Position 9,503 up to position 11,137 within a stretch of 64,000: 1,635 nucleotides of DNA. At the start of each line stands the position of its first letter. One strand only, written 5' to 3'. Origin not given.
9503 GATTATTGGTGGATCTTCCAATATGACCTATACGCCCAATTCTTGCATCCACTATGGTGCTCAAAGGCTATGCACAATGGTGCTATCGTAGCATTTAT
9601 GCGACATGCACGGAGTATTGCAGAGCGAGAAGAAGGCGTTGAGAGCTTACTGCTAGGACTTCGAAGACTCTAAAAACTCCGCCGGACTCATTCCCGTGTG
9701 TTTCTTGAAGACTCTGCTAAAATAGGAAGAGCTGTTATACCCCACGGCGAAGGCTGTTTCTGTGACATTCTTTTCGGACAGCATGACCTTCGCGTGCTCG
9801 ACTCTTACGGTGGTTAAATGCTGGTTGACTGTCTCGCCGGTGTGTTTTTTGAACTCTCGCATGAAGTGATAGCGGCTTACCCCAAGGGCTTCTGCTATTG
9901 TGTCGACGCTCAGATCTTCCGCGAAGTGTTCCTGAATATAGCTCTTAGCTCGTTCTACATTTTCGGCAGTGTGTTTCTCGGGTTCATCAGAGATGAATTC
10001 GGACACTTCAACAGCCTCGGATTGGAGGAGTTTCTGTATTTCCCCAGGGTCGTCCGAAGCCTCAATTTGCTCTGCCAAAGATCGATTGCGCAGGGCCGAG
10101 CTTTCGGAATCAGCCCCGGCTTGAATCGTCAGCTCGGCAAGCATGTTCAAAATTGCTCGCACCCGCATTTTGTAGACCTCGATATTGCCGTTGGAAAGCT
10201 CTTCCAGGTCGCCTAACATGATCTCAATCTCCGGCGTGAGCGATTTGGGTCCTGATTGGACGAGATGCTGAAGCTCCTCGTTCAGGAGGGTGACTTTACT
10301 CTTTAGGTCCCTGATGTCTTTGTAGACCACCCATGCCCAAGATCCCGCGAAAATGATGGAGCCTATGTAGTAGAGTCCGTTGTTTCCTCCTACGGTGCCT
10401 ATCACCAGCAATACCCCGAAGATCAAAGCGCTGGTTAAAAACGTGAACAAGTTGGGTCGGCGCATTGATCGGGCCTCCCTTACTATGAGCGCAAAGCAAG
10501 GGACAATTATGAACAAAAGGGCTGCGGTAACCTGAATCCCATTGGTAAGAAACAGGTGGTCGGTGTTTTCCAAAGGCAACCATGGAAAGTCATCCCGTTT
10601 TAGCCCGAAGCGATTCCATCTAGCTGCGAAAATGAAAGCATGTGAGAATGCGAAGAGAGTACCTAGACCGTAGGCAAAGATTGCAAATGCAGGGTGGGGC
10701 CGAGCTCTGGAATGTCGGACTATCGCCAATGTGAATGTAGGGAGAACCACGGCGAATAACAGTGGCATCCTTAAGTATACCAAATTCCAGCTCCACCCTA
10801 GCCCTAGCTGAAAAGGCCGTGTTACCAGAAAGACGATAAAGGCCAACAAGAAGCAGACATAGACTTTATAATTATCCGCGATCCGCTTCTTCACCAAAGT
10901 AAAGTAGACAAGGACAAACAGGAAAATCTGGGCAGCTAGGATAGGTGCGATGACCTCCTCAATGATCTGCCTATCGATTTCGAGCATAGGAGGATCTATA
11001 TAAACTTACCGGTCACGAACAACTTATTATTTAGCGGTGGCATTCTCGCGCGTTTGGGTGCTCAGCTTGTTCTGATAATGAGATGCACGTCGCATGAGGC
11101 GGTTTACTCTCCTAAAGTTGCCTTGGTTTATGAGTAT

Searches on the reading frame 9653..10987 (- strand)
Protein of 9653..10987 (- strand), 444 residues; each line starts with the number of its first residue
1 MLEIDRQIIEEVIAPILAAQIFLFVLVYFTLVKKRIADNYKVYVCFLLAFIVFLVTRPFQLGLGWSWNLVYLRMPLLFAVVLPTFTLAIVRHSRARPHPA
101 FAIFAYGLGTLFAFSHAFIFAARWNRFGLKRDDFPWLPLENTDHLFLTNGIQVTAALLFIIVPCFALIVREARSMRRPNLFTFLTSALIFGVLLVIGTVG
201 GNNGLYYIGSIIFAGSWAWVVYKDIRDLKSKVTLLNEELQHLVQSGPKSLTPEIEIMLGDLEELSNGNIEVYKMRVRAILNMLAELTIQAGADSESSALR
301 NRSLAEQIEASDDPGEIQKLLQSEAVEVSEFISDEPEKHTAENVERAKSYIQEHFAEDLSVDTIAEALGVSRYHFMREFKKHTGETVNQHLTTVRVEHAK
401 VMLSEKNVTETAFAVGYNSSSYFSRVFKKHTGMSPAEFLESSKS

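Call 68: search_protein_families(library=pfam, proteins=[window:9653-10987:-], max_evalue=0.00001)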
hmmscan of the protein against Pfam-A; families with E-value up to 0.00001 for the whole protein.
window:9653-10987:- (444 aa): 2 families
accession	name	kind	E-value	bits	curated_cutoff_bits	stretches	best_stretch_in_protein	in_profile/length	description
PF12833.13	HTH_18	-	3.6e-24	85.3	33.6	1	364-440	1-79/80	Helix-turn-helix domain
PF00165.29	HTH_AraC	-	3.7e-24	84.8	26.6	2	351-392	1-42/42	Bacterial regulatory helix-turn-helix proteins, AraC family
